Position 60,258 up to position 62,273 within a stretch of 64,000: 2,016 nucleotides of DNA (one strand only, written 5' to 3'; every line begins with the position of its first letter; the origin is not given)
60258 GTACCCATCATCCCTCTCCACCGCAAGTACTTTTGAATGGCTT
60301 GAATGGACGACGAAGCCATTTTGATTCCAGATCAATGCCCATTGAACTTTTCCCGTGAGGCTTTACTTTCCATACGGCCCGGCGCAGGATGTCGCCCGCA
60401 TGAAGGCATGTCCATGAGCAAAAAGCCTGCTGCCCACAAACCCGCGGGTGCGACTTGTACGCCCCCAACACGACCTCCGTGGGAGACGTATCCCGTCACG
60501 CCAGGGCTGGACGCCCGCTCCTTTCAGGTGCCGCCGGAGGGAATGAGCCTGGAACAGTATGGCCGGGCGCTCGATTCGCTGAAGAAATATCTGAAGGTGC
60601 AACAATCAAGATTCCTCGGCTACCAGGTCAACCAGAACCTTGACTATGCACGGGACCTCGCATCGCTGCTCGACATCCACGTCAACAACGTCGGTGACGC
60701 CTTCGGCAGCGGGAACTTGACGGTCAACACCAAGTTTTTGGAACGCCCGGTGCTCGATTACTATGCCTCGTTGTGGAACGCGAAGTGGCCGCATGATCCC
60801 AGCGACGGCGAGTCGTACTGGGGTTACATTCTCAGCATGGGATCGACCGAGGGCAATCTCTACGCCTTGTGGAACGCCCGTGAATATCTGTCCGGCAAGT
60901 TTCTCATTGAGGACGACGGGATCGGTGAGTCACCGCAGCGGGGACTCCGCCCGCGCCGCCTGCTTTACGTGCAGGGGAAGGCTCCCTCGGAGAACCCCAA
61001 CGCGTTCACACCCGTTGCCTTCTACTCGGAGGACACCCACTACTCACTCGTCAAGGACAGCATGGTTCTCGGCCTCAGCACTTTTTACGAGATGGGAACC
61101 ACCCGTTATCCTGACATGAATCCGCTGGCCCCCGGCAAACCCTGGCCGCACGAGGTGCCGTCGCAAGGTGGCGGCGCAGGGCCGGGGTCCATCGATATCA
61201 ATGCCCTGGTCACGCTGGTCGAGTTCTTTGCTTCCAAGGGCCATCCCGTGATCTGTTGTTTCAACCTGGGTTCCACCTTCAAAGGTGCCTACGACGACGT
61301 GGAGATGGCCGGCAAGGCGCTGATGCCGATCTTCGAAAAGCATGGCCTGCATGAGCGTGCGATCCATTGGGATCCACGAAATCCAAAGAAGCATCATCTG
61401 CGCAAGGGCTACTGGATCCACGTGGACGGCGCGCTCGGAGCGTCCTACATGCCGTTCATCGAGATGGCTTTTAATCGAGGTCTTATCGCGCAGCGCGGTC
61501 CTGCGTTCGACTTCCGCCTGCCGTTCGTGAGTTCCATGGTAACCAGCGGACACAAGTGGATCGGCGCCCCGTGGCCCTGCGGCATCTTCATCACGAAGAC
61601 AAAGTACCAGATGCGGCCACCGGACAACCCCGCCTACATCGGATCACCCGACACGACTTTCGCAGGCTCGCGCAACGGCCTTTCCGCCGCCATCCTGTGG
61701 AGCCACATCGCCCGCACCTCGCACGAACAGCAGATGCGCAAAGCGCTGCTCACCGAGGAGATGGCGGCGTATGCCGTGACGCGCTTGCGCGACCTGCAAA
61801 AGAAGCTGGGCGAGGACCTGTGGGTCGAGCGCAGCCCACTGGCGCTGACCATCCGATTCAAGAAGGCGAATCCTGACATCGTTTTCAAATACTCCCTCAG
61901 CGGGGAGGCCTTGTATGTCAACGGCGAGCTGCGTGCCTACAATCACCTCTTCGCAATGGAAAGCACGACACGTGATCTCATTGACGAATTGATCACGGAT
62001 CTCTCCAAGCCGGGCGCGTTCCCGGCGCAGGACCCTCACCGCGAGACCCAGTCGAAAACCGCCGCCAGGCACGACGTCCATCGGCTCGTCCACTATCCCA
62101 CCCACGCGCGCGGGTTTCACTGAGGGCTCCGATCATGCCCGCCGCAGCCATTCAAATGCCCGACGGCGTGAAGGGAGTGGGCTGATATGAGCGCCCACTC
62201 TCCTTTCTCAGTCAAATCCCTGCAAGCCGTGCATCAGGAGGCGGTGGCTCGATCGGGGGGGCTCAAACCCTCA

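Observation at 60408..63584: Histidine-decarboxylase homologue with large insertions, paired with an APC permease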

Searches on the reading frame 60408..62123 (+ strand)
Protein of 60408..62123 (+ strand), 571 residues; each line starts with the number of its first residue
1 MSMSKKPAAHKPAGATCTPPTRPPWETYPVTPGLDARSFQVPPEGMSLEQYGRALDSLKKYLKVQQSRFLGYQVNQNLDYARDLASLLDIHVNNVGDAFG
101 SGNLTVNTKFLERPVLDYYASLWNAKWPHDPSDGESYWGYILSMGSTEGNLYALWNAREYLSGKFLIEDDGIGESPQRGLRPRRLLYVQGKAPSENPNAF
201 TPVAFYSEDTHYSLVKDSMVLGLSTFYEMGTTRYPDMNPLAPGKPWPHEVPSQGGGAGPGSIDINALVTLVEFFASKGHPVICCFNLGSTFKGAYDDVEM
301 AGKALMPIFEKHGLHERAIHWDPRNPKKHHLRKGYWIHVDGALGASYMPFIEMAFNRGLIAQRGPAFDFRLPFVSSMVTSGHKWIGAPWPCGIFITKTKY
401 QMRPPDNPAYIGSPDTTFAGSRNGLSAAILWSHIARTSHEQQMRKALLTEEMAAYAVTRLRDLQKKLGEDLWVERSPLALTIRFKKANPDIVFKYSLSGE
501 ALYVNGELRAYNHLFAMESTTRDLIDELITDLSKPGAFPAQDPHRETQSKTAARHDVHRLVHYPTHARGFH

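Call 3: search_protein_families(library=pfam, proteins=[window:60408-62123:+], max_evalue=0.01)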
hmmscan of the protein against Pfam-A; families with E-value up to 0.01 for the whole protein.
window:60408-62123:+ (571 aa): 1 family
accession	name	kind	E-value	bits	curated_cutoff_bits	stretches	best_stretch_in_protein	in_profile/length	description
PF00282.25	Pyridoxal_deC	-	9.4e-11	41.5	27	1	267-410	185-295/375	Pyridoxal-dependent decarboxylase conserved domain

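Call 4: search_protein_families(library=ncbifam, proteins=[window:60408-62123:+], max_evalue=0.01)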
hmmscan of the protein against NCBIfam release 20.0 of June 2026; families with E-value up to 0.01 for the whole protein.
window:60408-62123:+ (571 aa): 3 families
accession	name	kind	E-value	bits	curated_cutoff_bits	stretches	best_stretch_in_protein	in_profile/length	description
NF002748.0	PRK02769.1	equivalog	3.7e-62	210.2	305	2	260-532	143-368/382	histidine decarboxylase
TIGR03812.1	tyr_de_CO2_Arch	equivalog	1.5e-14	53.6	299.4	1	334-533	184-373/375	tyrosine decarboxylase MfnA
TIGR01788.1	Glu-decarb-GAD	equivalog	1.2e-07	30.8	380.4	1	282-399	188-277/431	glutamate decarboxylase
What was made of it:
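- On Bacterial histidine decarboxylase (NCBIfam NF002748 equivalog): 210.2 bits against a cut-off of 305, in two separate stretches (call 4).
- On BcaP branched-chain amino-acid transporter (NCBIfam NF053761 equivalog): It is the best-scoring model but sub-threshold (call 4).
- HDC is the best NCBIfam model (210 bits, call 4). The score is below the HDC equivalog cut-off (305) (call 4).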

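Call 5: search_solved_structures(query=window:60408-62123:+, max_evalue=0.01, show_alignments=3)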
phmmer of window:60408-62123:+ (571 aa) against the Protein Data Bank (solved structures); distinct sequences matched with E-value up to 0.01: 13.
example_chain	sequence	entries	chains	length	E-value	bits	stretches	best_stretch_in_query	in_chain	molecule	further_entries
7cif_A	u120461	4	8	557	9.9e-151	506.4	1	12-534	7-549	L-methionine decarboxylase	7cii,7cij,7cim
7cig_A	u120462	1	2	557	7.1e-150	503.6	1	12-534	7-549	L-methionine decarboxylase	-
8jik_A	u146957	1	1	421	8e-32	113.7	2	272-462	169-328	Serine decarboxylase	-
8jij_A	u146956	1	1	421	8e-32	113.7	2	272-462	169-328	Serine decarboxylase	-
8jg7_A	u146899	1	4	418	4.5e-30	108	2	272-486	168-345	Serine decarboxylase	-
7eru_A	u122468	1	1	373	3.3e-23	85.3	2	332-489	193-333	Histidine decarboxylase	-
7erv_A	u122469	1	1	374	4.3e-23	84.9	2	260-497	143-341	Histidine decarboxylase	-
5k1r_A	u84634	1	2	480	6.7e-05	24.8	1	332-451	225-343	Burkholderia pseudomallei sphingosine-1-phosphate lyase Bpss2021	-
8cmx_A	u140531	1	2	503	0.00073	21.4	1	337-532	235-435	Sphinganine-1-phosphate aldolase BST1, putative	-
3mc6_A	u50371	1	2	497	0.0018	20.1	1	337-437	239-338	Sphingosine-1-phosphate lyase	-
3f9t_A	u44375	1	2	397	0.0023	19.8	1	334-446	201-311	L-tyrosine decarboxylase MfnA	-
6jy1_A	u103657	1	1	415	0.0025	19.6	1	334-446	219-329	L-tyrosine/L-aspartate decarboxylase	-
6m4y_A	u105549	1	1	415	0.0025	19.6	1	334-446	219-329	L-tyrosine/L-aspartate decarboxylase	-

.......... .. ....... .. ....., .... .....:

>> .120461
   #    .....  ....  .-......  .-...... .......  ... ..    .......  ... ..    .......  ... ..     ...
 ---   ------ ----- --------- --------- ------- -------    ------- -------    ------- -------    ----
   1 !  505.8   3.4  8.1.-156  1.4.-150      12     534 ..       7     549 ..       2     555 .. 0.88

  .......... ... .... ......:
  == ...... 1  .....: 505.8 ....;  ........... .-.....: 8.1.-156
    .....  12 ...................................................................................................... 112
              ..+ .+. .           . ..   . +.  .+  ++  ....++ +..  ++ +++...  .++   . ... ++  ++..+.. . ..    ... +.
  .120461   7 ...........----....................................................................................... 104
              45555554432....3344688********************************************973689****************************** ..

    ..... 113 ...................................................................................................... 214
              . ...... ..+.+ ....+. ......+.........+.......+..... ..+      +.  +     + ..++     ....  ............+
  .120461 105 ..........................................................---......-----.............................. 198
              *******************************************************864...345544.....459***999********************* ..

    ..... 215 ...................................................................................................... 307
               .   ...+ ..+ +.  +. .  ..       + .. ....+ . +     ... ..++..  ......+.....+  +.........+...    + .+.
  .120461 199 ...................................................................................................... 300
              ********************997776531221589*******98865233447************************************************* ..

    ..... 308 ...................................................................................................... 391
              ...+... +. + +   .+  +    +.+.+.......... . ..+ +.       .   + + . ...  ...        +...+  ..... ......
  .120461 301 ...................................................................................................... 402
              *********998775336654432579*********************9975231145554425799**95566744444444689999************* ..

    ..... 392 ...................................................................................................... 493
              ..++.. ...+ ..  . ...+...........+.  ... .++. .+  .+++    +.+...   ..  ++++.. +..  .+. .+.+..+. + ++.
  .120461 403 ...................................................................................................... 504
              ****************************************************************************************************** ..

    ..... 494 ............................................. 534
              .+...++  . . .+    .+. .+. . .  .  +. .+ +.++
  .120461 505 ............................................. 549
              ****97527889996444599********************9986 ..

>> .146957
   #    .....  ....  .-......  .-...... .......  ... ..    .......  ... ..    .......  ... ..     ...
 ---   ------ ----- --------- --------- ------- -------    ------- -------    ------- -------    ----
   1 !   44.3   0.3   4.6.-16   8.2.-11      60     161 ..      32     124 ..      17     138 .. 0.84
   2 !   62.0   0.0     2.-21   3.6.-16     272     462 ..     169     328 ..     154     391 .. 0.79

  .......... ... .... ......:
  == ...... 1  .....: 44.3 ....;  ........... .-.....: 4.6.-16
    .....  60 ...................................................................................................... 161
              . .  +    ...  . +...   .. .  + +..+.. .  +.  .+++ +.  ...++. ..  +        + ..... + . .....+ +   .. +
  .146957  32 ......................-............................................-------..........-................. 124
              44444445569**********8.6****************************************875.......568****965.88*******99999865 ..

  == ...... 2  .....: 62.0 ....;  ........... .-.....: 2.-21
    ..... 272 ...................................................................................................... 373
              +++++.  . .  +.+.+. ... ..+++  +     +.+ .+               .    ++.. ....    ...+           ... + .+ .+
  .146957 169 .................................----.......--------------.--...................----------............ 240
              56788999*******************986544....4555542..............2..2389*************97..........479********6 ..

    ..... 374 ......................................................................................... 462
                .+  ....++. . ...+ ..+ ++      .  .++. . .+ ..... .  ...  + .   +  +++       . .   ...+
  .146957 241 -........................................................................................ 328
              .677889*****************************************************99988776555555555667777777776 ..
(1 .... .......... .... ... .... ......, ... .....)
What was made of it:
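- On L-methionine decarboxylase (MetDC) type: Query 12-534 against 7CIF 7-549, E 9.9e-151 (call 5).
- The match to MetDC is 127 orders of magnitude better in E-value (call 5).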

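Call 7: find_homologous_proteins(query=window:60408-62123:+, max_evalue=1e-20)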
Query window:60408-62123:+ (571 aa): 1160 proteins with E <= 1e-20 among 8000 candidates; the best 120 are listed.
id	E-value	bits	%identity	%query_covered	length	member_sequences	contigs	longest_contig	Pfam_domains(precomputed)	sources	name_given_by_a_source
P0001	0.0e+0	1165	86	100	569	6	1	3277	PF00282.26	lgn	-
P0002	0.0e+0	1101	85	94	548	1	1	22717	PF00282.26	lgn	-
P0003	3.8e-246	836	63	97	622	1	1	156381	PF00282.26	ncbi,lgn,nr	ncbi:MAG TPA: pyridoxal-dependent decarboxylase [Pyrinomonadaceae bacterium]|nr:pyridoxal-dependent 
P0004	7.7e-245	832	62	99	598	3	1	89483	PF00282.26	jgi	jgi:histidine decarboxylase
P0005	3.4e-244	830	62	97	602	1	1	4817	PF00282.26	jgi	jgi:histidine decarboxylase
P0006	1.7e-241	821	62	99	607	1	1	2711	PF00282.26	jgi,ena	jgi:histidine decarboxylase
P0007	3.7e-238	810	61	97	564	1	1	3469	PF00282.26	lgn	-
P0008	1.4e-236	805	60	100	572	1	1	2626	PF00282.26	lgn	-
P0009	4.2e-236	803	60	97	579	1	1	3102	PF00282.26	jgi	jgi:histidine decarboxylase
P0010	7.2e-236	802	62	97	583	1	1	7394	PF00282.26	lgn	-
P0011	1.7e-235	801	61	97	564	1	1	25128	PF00282.26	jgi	-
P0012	3.1e-235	800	61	97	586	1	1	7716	PF00282.26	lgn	-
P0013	6.6e-235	799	59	98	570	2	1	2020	PF00282.26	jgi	jgi:histidine decarboxylase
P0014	7.5e-235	799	60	99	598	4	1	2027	PF00282.26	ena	-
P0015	7.9e-235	799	59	98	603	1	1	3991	PF00282.26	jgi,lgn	jgi:histidine decarboxylase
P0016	1.3e-234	798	59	100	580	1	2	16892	PF00282.26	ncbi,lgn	-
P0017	1.7e-234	798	60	97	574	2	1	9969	PF00282.26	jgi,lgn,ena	-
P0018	2.7e-234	797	60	98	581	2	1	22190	PF00282.26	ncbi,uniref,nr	ncbi:histidine decarboxylase [Nostoc parmelioides FACHB-3921]|uniref:Histidine decarboxylase n=2 Tax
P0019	5.2e-234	796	60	97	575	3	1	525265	PF00282.26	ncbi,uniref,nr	ncbi:pyridoxal-dependent decarboxylase [Nostoc sp. FACHB-152]|uniref:pyridoxal-dependent decarboxyla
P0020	2.5e-233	794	60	98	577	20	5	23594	PF00282.26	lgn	-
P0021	2.8e-233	794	62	95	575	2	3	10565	PF00282.26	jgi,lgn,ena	jgi:histidine decarboxylase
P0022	2.1e-232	791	59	98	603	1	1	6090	PF00282.26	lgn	-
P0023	2.9e-232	791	62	95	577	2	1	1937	PF00282.26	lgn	-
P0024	3.6e-232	790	59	96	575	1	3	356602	PF00282.26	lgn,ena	-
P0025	9.8e-232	789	59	98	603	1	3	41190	PF00282.26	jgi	jgi:histidine decarboxylase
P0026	2.3e-231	788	59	98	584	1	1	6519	PF00282.26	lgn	-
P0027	3.0e-230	784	60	96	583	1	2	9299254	PF00282.26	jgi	jgi:histidine decarboxylase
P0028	3.8e-230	784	59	98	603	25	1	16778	PF00282.26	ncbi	-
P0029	4.9e-230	783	61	94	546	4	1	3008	PF00282.26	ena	-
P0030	1.6e-229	781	59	98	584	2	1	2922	PF00282.26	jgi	jgi:histidine decarboxylase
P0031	1.6e-229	781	60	97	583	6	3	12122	PF00282.26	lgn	-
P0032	5.7e-229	780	58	99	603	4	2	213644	PF00282.26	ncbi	-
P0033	1.3e-228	779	61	96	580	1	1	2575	PF00282.26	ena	-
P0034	1.5e-228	778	60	95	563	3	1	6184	PF00282.26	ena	-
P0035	2.5e-227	774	61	95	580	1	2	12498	PF00282.26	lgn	-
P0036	3.1e-227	774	59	97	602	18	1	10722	PF00282.26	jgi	jgi:histidine decarboxylase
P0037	5.9e-226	770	58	98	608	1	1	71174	PF00282.26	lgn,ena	-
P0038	2.5e-225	768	63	90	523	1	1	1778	PF00282.26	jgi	jgi:histidine decarboxylase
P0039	2.5e-224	764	57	100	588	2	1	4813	PF00282.26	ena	-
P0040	3.1e-224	764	57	97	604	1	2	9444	PF00282.26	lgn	-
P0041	7.2e-223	760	59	97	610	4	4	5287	PF00282.26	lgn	-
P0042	2.0e-221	755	58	97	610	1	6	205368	PF00282.26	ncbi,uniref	ncbi:pyridoxal-dependent decarboxylase [Microcoleus sp. ARI1-B5]|uniref:pyridoxal-dependent decarbox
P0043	3.5e-221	754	57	96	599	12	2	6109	PF00282.26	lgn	-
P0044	1.1e-220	752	57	97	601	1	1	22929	PF00282.26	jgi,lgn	-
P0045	6.4e-220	750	57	96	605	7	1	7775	PF00282.26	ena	-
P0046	5.7e-219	747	59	96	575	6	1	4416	PF00282.26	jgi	-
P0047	5.2e-216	737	57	99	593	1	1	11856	PF00282.26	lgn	-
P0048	5.5e-216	737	57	95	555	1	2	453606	PF00282.26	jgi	jgi:histidine decarboxylase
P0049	2.9e-213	728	58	94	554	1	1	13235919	PF00282.26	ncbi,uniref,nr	ncbi:pyridoxal-dependent decarboxylase [Polyangium mundeleinium]|uniref:Pyridoxal-dependent decarbox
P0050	2.9e-213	728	57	97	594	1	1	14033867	PF00282.26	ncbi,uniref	ncbi:pyridoxal-dependent decarboxylase [Sorangium sp. So ce542]|uniref:pyridoxal-dependent decarboxy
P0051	3.9e-212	724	56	99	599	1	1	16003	PF00282.26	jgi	jgi:histidine decarboxylase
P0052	1.2e-211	722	60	87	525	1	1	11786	PF00282.26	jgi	jgi:histidine decarboxylase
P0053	3.0e-209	715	59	91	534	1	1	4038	PF00282.26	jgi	-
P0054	9.9e-209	713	57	94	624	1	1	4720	PF00282.26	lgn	-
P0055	3.8e-208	711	57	94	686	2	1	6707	PF00282.26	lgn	-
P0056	5.4e-208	710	57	92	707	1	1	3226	PF00282.26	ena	-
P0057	1.2e-207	709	55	96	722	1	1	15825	PF00282.26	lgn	-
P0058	3.5e-207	708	58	92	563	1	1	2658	PF00282.26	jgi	jgi:histidine decarboxylase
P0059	4.5e-207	707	55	98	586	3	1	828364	PF00282.26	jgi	jgi:histidine decarboxylase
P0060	6.0e-207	707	58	92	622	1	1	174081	PF00282.26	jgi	jgi:histidine decarboxylase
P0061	7.8e-207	707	59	91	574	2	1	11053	PF00282.26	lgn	-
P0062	4.3e-206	704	57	92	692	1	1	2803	PF00282.26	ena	-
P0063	1.8e-204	699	55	97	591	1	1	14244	PF00282.26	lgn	-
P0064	2.0e-204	699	55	97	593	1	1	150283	PF00282.26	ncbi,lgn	-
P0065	8.8e-203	693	54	97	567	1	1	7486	PF00282.26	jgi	jgi:histidine decarboxylase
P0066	3.7e-202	691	54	97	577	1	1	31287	PF00282.26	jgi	jgi:histidine decarboxylase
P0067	5.2e-202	691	55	94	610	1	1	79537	PF00282.26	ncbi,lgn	-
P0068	7.6e-202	690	55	95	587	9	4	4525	PF00282.26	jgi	jgi:histidine decarboxylase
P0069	1.2e-201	689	54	97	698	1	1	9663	PF00282.26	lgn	-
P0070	1.5e-201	689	54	97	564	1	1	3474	PF00282.26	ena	-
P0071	2.4e-200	685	54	99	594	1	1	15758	PF00282.26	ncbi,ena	-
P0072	9.5e-200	683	56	94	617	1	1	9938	PF00282.26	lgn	-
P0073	1.1e-199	683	56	95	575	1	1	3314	PF00282.26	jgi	jgi:histidine decarboxylase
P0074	2.7e-198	678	54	97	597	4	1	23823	PF00282.26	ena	-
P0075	3.6e-198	678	62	81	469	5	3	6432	PF00282.26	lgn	-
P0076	6.3e-198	677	57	92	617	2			PF00282.26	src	-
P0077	1.9e-197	676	63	80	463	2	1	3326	PF00282.26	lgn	-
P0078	3.4e-197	675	53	97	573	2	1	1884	PF00282.26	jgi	jgi:histidine decarboxylase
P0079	7.3e-197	674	55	95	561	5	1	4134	PF00282.26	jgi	jgi:histidine decarboxylase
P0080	7.8e-197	674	54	97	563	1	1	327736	PF00282.26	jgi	-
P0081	9.8e-197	673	56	94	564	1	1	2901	PF00282.26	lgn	-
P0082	1.4e-196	673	54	97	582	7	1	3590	PF00282.26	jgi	jgi:histidine decarboxylase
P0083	3.7e-196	671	56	90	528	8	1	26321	PF00282.26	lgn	-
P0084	7.0e-196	670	56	89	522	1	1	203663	PF00282.26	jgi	jgi:histidine decarboxylase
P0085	3.8e-195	668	52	97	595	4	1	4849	PF00282.26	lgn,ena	-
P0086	8.4e-195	667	54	94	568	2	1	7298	PF00282.26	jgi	-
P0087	1.3e-194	666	54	96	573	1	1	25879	PF00282.26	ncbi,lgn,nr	ncbi:MAG: histidine decarboxylase [Candidatus Eremiobacteraeota bacterium]|nr:histidine decarboxylas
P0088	1.7e-194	666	55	95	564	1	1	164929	PF00282.26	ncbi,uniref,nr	ncbi:pyridoxal-dependent decarboxylase [Oscillatoria sp. FACHB-1406]|uniref:pyridoxal-dependent deca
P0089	8.7e-194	664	54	91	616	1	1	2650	PF00282.26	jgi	jgi:histidine decarboxylase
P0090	9.7e-194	663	55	91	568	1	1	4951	PF00282.26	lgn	-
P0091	1.1e-193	663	60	83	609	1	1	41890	PF00282.26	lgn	-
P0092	2.1e-193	662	53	99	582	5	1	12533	PF00282.26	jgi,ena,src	-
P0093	2.8e-193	662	56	89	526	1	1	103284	PF00282.26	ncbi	-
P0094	6.6e-193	661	54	95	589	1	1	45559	PF00282.26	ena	-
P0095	7.8e-193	660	56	89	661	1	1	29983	PF00282.26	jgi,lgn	jgi:histidine decarboxylase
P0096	1.4e-191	656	53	99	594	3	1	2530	PF00282.26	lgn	-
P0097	2.0e-191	656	52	95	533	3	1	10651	PF00282.26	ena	-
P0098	2.1e-191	656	53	92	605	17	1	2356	PF00282.26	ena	-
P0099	2.7e-191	655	56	88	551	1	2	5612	PF00282.26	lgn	-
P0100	3.1e-191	655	56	90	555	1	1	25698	PF00282.26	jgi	jgi:histidine decarboxylase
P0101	7.7e-191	654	57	88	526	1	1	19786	PF00282.26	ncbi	-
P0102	4.3e-190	651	56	88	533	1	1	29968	PF00282.26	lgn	-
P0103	2.5e-189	649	55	89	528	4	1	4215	PF00282.26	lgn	-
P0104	4.2e-189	648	55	90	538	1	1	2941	PF00282.26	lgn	-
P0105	4.5e-189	648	56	88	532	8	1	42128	PF00282.26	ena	-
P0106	4.0e-188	645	51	97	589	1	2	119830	PF00282.26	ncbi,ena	-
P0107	4.2e-188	645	52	98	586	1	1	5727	PF00282.26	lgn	-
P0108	6.3e-188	644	53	92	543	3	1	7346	PF00282.26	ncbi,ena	-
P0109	9.1e-188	644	56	88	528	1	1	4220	PF00282.26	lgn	-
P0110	1.9e-187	643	56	89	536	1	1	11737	PF00282.26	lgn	-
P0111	5.0e-187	641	54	89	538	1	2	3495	PF00282.26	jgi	jgi:histidine decarboxylase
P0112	2.2e-186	639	53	92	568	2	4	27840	PF00282.26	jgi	jgi:histidine decarboxylase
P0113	5.4e-186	638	57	80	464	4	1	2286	PF00282.26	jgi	jgi:histidine decarboxylase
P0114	2.2e-185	636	55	92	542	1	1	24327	PF00282.26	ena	-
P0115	4.4e-185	635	55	88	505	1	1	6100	PF00282.26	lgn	-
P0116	4.6e-185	635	54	93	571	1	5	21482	PF00282.26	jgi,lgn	jgi:histidine decarboxylase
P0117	7.7e-185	634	54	91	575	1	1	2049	PF00282.26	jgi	jgi:histidine decarboxylase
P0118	1.8e-184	633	55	88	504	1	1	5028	PF00282.26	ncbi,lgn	-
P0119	2.0e-184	633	54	91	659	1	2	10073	PF00282.26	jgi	jgi:histidine decarboxylase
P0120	4.3e-184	631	52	95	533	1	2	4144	PF00282.26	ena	-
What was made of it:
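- Checked: The decarboxylase has more than 1100 homologues at E<=1e-20 (call 7).
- JGI and NCBI labels on homologues say so (call 7).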

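Call 9: find_related_loci(query=window:60408-62123:+, collection=genome_contigs, flank=6000)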
Query window:60408-62123:+ (571 aa) in genome_contigs; peptide patterns used: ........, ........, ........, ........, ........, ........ (x = any residue, [..] = any of these).
260 stretches matched a pattern; 209 encode a relative of the query (tblastn E <= 1e-3); the best 80 are kept; 80 distinct loci.
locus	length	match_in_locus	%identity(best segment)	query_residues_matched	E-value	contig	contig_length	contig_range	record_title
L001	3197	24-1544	87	65-571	0e+0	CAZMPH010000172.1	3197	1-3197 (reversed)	MAG TPA_asm: uncultured Nitrospirales bacterium isolate SRP119689_co1_102 genome assembly, contig: NODE_54544_length_319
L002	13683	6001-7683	63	17-570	0e+0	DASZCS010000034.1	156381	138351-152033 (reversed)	MAG TPA_asm: Pyrinomonadaceae bacterium isolate SMAG_U6448 k141_299424, whole genome shotgun sequence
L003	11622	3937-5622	60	17-570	0e+0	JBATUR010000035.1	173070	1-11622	MAG: Coleofasciculaceae cyanobacterium isolate MFD12171_ilm_asm_bin21 k127_110567, whole genome shotgun sequence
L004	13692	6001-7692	60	15-570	0e+0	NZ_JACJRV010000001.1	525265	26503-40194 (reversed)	Nostoc sp. FACHB-152 contig1, whole genome shotgun sequence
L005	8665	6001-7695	60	14-570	0e+0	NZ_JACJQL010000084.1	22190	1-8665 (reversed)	Nostoc parmelioides FACHB-3921 contig84, whole genome shotgun sequence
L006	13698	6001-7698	59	13-570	0e+0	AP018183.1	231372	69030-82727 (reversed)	Nostoc carneum NIES-2107 plasmid plasmid3 DNA, complete genome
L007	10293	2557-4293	59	1-570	0e+0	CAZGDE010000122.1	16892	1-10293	MAG TPA_asm: uncultured bacterium isolate binchicken_co311_160 genome assembly, contig: NODE_5751_length_16892_cov_6.758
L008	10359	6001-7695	60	14-570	0e+0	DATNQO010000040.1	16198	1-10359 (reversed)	MAG TPA_asm: Leptolyngbyaceae cyanobacterium isolate SMAG_U16509 k141_157791, whole genome shotgun sequence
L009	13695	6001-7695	58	14-570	0e+0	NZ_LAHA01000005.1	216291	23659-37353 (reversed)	Nostoc linckia z4 scaffold5.1, whole genome shotgun sequence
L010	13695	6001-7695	58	14-570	0e+0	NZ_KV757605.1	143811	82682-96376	Nostoc sp. KVJ20 contig_69, whole genome shotgun sequence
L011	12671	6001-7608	63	36-564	0e+0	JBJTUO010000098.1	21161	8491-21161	MAG: Leptolyngbyaceae cyanobacterium isolate samp_4445_semibin_307 samp_4445_262465, whole genome shotgun sequence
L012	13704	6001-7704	58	17-570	0e+0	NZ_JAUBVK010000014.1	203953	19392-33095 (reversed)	Microcoleus sp. ARI1-B5 strain ARI1_B5 NODE_19_length_203953_cov_39.582403, whole genome shotgun sequence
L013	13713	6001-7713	57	8-570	0e+0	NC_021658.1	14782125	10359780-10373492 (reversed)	Sorangium cellulosum So0157-2, complete sequence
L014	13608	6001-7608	55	4-538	0e+0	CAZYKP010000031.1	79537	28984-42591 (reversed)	MAG TPA_asm: uncultured Pirellulales bacterium isolate SRP128890_co1_145 genome assembly, contig: NODE_516_length_79537_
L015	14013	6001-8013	57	7-570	0e+0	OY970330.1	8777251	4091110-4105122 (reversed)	MAG: Thermoanaerobaculaceae bacterium isolate MFD05537.bin.c.1 genome assembly, chromosome: 1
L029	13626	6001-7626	53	39-570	0e+0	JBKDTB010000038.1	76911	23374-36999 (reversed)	MAG: Cyanobacteriota bacterium isolate samp_4340_semibin_106 samp_4340_71411, whole genome shotgun sequence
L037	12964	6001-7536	50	17-538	6e-172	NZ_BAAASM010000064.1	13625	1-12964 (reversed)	Streptomyces nogalater strain JCM 4799 sequence064, whole genome shotgun sequence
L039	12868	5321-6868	49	17-542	9e-170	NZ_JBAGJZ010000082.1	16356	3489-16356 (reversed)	Streptomyces sp. PTD5-9 82, whole genome shotgun sequence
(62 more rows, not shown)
